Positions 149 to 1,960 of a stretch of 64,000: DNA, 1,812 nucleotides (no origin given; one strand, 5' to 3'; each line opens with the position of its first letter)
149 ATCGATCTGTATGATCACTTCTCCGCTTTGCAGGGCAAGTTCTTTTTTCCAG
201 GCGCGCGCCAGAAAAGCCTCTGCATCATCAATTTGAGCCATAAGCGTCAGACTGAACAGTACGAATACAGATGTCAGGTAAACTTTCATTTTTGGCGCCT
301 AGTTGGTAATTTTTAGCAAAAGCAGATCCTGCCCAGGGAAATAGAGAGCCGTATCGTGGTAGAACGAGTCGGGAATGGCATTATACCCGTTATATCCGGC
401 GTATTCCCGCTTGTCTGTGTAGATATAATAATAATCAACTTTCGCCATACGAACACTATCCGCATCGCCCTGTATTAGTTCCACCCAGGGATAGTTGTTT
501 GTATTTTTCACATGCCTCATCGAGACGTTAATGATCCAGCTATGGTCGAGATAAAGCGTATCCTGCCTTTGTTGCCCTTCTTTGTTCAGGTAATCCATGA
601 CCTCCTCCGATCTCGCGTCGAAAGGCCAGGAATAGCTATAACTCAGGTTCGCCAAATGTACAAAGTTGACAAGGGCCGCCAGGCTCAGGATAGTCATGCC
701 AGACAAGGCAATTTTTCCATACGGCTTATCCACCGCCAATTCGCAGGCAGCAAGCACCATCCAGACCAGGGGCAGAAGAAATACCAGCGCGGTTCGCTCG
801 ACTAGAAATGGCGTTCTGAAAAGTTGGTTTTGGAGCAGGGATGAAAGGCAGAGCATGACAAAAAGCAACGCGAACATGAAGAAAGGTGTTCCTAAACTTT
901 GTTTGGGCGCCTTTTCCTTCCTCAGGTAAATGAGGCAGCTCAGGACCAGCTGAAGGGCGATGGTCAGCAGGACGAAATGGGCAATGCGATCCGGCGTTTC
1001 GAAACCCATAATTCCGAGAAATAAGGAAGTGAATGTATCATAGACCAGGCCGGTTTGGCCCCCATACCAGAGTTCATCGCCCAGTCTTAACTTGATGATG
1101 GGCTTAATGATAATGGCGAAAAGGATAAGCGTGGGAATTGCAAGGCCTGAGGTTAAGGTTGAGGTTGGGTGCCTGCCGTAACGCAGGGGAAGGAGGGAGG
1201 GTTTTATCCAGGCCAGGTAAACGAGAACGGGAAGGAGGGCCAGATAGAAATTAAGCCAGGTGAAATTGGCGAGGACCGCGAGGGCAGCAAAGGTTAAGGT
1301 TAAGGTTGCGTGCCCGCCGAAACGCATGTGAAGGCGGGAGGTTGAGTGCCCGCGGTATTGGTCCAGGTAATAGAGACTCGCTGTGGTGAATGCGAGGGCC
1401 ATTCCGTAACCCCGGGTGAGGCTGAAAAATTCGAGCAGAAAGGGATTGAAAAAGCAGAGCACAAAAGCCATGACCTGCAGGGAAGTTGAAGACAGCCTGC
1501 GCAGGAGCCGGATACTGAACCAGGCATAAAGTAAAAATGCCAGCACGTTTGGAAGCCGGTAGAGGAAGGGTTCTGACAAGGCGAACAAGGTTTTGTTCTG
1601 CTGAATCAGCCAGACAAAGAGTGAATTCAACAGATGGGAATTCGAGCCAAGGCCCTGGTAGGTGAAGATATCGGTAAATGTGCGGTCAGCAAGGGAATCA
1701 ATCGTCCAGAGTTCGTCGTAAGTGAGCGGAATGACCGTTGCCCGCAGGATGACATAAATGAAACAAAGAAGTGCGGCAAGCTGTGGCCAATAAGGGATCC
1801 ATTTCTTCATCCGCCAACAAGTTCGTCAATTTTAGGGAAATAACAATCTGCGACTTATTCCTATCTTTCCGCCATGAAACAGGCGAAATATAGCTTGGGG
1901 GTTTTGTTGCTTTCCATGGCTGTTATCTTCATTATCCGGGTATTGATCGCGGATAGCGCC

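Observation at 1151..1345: Two copies of a hexamer-array plus GC-hairpin mini-element sit in frame inside a membrane glycosyltransferase CDS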

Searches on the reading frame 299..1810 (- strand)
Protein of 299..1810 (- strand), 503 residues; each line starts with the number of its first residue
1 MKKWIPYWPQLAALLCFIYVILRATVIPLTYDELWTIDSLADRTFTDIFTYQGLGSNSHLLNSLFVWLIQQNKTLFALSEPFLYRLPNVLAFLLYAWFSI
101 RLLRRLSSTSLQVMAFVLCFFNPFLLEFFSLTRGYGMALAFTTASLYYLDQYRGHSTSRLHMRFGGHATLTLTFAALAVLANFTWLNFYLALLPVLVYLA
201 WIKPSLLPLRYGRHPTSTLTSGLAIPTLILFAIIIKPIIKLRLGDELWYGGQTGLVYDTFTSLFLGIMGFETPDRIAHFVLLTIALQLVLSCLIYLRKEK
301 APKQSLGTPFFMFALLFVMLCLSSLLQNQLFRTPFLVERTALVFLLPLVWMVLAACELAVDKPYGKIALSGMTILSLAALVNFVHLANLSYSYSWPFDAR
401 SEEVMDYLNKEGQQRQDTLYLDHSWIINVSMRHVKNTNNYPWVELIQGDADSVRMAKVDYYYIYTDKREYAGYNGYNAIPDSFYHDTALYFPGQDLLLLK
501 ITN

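Call 7: search_protein_families(library=pfam, proteins=[window:299-1810:-], max_evalue=0.1)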
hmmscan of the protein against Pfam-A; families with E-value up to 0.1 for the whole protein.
window:299-1810:- (503 aa): 0 families

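Call 10: find_homologous_proteins(query=window:299-1810:-, max_evalue=0.001)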
Query window:299-1810:- (503 aa): 16 proteins with E <= 0.001 among 8000 candidates.
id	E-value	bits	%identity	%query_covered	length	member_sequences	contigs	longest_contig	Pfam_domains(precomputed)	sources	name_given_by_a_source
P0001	0.0e+0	1131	100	100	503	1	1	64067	-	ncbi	-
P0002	3.0e-249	846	76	100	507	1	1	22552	-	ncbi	ncbi:MAG: hypothetical protein ACYC1Q_03355 [Bacteroidia bacterium]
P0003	5.5e-220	750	69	100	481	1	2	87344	-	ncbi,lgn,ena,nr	ncbi:MAG TPA: hypothetical protein DIW47_14155 [Bacteroidetes bacterium]|nr:hypothetical protein [Ba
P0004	6.0e-206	704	66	100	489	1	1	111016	-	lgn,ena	-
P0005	2.1e-172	593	56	100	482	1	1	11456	-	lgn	-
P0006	6.7e-172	591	57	100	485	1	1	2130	-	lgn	-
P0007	5.0e-167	575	55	98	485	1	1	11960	-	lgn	-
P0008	6.0e-52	196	33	91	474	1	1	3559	-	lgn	-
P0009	2.2e-48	184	30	97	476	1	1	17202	-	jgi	jgi:hypothetical protein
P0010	4.8e-44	169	30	91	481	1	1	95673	-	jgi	jgi:hypothetical protein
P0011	2.0e-32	131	29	90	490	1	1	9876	-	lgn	-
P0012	7.8e-26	109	30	79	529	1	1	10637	-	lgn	-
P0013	4.5e-22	97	27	95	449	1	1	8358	-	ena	-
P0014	7.9e-21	93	34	50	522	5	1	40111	-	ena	-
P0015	7.3e-12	63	40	28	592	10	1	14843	-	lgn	-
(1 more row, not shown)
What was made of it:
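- Closest known: Short tandemly repeated repetitive. Different: The taxon is different (Bacteroidota-like relatives, call 10) and so are the units.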

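Call 13: find_encoding_contigs(protein=P0002, flank=10000, max_places=3)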
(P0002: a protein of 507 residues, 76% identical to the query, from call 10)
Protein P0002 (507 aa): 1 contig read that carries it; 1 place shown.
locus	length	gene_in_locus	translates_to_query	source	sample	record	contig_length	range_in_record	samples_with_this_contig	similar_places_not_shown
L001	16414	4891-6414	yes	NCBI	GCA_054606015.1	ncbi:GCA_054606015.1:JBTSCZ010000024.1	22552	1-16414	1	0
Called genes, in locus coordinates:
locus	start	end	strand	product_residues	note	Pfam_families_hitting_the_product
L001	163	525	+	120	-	-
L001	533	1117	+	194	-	PF06835:LptC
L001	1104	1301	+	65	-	-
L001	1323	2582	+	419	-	PF01595:CNNM, PF00571:CBS (weak), PF03471:CorC_HlyC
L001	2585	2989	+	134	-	PF00293:NUDIX, PF14815:NUDIX_4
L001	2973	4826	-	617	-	-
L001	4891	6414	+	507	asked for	-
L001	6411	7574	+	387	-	-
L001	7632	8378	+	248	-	PF01884:PcrB, PF05690:ThiG (weak), PF00977:His_biosynth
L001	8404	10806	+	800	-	PF00676:E1_dh, PF02779:Transket_pyr, PF02780:Transketolase_C, PF17147:PFOR_II (weak)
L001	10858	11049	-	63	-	-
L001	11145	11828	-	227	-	PF00561:Abhydrolase_1, PF00975:Thioesterase, PF12146:Hydrolase_4 (weak), PF12697:Abhydrolase_6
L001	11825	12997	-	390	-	PF00083:Sugar_tr (weak), PF07690:MFS_1, PF13347:MFS_2 (faint), PF00083:Sugar_tr, PF12832:MFS_1_like (weak), PF07690:MFS_1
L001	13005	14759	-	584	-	PF01336:tRNA_anti-codon, PF00152:tRNA-synt_2, PF02938:GAD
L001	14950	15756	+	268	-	-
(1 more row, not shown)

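Call 14: find_encoding_contigs(protein=P0003, flank=10000, max_places=3)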
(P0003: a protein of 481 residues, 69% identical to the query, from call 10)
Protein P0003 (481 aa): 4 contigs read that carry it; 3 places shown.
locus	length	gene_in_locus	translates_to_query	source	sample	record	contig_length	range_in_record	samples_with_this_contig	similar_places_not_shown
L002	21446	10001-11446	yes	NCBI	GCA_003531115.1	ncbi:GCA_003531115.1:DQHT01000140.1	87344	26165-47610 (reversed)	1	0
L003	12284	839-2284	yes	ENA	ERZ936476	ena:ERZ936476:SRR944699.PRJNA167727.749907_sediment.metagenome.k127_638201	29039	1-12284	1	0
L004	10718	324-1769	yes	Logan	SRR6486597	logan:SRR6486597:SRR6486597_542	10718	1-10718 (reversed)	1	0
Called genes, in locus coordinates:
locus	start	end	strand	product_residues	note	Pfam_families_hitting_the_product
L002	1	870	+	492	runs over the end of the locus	PF00474:SSF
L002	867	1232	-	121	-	PF02410:RsfS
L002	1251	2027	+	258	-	PF03099:BPL_LplA_LipB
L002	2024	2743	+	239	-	PF03309:Pan_kinase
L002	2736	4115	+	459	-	-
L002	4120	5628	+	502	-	PF07719:TPR_2 (faint), PF00515:TPR_1 (faint), PF13428:TPR_14 (faint)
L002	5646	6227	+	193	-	PF06835:LptC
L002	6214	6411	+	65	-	-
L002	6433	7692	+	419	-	PF01595:CNNM, PF00571:CBS, PF03471:CorC_HlyC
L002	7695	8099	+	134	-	PF00293:NUDIX, PF14815:NUDIX_4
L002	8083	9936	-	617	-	-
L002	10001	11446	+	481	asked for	-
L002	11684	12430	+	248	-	PF01884:PcrB, PF01180:DHO_dh (weak), PF05690:ThiG (weak), PF00977:His_biosynth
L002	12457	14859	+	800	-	PF00676:E1_dh, PF02779:Transket_pyr, PF02780:Transketolase_C, PF17147:PFOR_II (weak)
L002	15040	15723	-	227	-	PF00561:Abhydrolase_1, PF00975:Thioesterase, PF12146:Hydrolase_4 (faint), PF12697:Abhydrolase_6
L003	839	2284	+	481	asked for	-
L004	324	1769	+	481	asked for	-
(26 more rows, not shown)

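Call 15: find_encoding_contigs(protein=P0004, flank=10000, max_places=2)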
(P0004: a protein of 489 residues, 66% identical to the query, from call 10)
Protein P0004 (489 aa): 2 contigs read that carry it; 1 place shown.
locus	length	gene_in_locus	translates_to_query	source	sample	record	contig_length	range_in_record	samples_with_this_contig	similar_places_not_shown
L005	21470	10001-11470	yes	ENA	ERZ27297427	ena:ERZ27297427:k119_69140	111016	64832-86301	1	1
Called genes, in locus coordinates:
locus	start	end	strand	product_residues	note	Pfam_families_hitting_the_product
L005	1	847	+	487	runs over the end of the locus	PF00474:SSF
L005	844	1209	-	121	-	PF02410:RsfS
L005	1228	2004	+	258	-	PF03099:BPL_LplA_LipB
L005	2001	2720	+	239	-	PF03309:Pan_kinase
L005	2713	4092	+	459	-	-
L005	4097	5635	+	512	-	PF13428:TPR_14 (faint), PF13432:TPR_16 (faint)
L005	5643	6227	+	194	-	PF06835:LptC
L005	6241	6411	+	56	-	-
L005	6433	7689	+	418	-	PF01595:CNNM, PF00571:CBS, PF03471:CorC_HlyC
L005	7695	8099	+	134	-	PF00293:NUDIX, PF14815:NUDIX_4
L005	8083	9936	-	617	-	-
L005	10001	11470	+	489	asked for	-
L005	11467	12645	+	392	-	-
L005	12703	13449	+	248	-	PF01884:PcrB, PF05690:ThiG (faint), PF00977:His_biosynth, PF01180:DHO_dh (weak)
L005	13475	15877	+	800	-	PF00676:E1_dh, PF02779:Transket_pyr, PF02780:Transketolase_C, PF17147:PFOR_II (weak)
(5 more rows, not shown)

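Call 16: find_encoding_contigs(protein=P0005, flank=10000, max_places=2)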
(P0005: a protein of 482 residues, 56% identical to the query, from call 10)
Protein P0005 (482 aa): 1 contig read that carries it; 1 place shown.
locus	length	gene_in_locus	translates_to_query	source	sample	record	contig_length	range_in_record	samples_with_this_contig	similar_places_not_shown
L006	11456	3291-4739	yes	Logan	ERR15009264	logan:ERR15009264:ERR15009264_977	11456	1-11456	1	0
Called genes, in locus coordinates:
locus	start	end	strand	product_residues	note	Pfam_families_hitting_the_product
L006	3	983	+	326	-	?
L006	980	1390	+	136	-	PF00293:NUDIX, PF14815:NUDIX_4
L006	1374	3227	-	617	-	-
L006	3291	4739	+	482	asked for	-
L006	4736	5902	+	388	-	-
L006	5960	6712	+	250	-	PF01884:PcrB, PF05690:ThiG (weak), PF00977:His_biosynth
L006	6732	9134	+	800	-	PF00676:E1_dh, PF02779:Transket_pyr, PF02780:Transketolase_C, PF17147:PFOR_II (weak)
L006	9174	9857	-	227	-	PF00561:Abhydrolase_1, PF00975:Thioesterase, PF12146:Hydrolase_4 (weak), PF12697:Abhydrolase_6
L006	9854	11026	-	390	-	PF00083:Sugar_tr (weak), PF07690:MFS_1, PF12832:MFS_1_like (weak), PF13347:MFS_2 (faint), PF00083:Sugar_tr, PF07690:MFS_1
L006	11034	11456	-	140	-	?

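Call 17: find_encoding_contigs(protein=P0007, flank=10000, max_places=2)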
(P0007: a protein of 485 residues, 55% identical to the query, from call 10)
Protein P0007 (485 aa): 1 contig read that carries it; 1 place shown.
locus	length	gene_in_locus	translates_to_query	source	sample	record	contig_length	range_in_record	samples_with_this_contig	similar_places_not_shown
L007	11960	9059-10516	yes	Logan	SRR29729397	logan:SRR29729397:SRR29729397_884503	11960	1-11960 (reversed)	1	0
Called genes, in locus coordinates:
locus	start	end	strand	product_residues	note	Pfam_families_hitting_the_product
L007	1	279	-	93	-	?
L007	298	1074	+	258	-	PF03099:BPL_LplA_LipB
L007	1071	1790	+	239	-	PF03309:Pan_kinase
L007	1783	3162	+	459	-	-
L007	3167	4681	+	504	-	PF00515:TPR_1 (faint), PF07719:TPR_2 (faint), PF13181:TPR_8 (faint), PF13428:TPR_14 (faint), PF13432:TPR_16 (faint), PF13424:TPR_12 (weak)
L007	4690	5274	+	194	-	PF06835:LptC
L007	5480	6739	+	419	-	PF01595:CNNM, PF00571:CBS (weak), PF03471:CorC_HlyC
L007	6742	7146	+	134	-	PF00293:NUDIX, PF14815:NUDIX_4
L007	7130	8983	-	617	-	-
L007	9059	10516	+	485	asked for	-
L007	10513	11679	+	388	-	-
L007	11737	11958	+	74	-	?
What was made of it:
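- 299..1810 (-): Host gene: a 503-aa polytopic membrane protein with a predicted GT-C glycosyltransferase fold. D32 and E33 are invariant in the first loop. Syntenic orthologs were found in five other assemblies (calls 13-17).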

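Call 23: find_encoding_contigs(protein=window:299-1810:-, flank=1000, max_places=3)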
Protein window:299-1810:- (503 aa): no gene with exactly this product is on record in the collection.
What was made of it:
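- Tried and rejected: The protein is not on record (call 23).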

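Call 40: search_solved_structures(query=A1, max_evalue=10)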
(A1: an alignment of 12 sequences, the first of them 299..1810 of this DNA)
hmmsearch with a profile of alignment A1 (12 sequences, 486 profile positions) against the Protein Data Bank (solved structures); distinct sequences matched with E-value up to 10: 2.
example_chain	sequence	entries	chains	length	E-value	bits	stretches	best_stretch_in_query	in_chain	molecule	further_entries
2eja_A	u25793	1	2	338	0.078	15.1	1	381-449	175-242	Uroporphyrinogen decarboxylase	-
8kea_G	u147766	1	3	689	1.9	10.5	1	305-370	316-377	tmp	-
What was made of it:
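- On GT39 (PMT) glycosyltransferase: The PDB profile search found no glycosyltransferase (call 40).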

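Call 41: search_protein_families(library=ncbifam, proteins=[window:299-1810:-], max_evalue=1)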
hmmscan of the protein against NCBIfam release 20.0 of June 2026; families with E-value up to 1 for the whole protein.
window:299-1810:- (503 aa): 0 families
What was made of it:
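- Checked: There is no Pfam or NCBIfam hit (calls 7, 41).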

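Call 49: predict_structure(alignment_id=A1)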
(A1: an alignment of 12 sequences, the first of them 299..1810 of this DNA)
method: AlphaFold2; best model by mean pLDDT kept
length: 503 residues; sequences in the alignment: 12
mean_pLDDT: 78.9   pTM: 0.83
mean pLDDT of the five models: 78.9, 78.7, 78.1, 78.0, 76.2
residues with pLDDT >= 90: 100; 70-90: 300; 50-70: 83; < 50: 20
segments of 3 or more residues with pLDDT < 50: 156-158, 205-213, 391-395
pLDDT, mean of each block of 10 residues (from residue 1): 65 85 79 77 82 66 87 84 86 92 87 89 71 82 94 64 68 94 91 89 54 58 85 86 70 83 76 70 84 71 73 93 88 81 91 85 73 83 72 53 90 92 80 83 84 78 73 62 68 79 67
secondary structure, 60 per line:
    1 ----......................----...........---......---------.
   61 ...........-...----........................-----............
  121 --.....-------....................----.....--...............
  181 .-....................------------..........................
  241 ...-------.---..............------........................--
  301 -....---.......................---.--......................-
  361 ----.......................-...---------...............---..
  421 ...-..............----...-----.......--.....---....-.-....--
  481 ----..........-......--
elements in order: H5-26 H31-41 H45-50 H60-71 H80-103 H109-120 H123-127 H135-154 H159-163 H166-181 H183-202 H215-243 H255-268 H275-298 H302-305 H309-331 H338-359 H365-387 H401-415 E419-423 H425-438 E443-445 H451-457 E460-464 H475-478 E485-491 E496-501
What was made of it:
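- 299..1810 (-): AlphaFold2 model has pLDDT 78.9 and pTM 0.83 (call 49).
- The inserts coincide with the lowest-pLDDT segments, 156-158 and 205-213 (call 49). The segments are the least confidently modelled parts of the protein (call 49).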
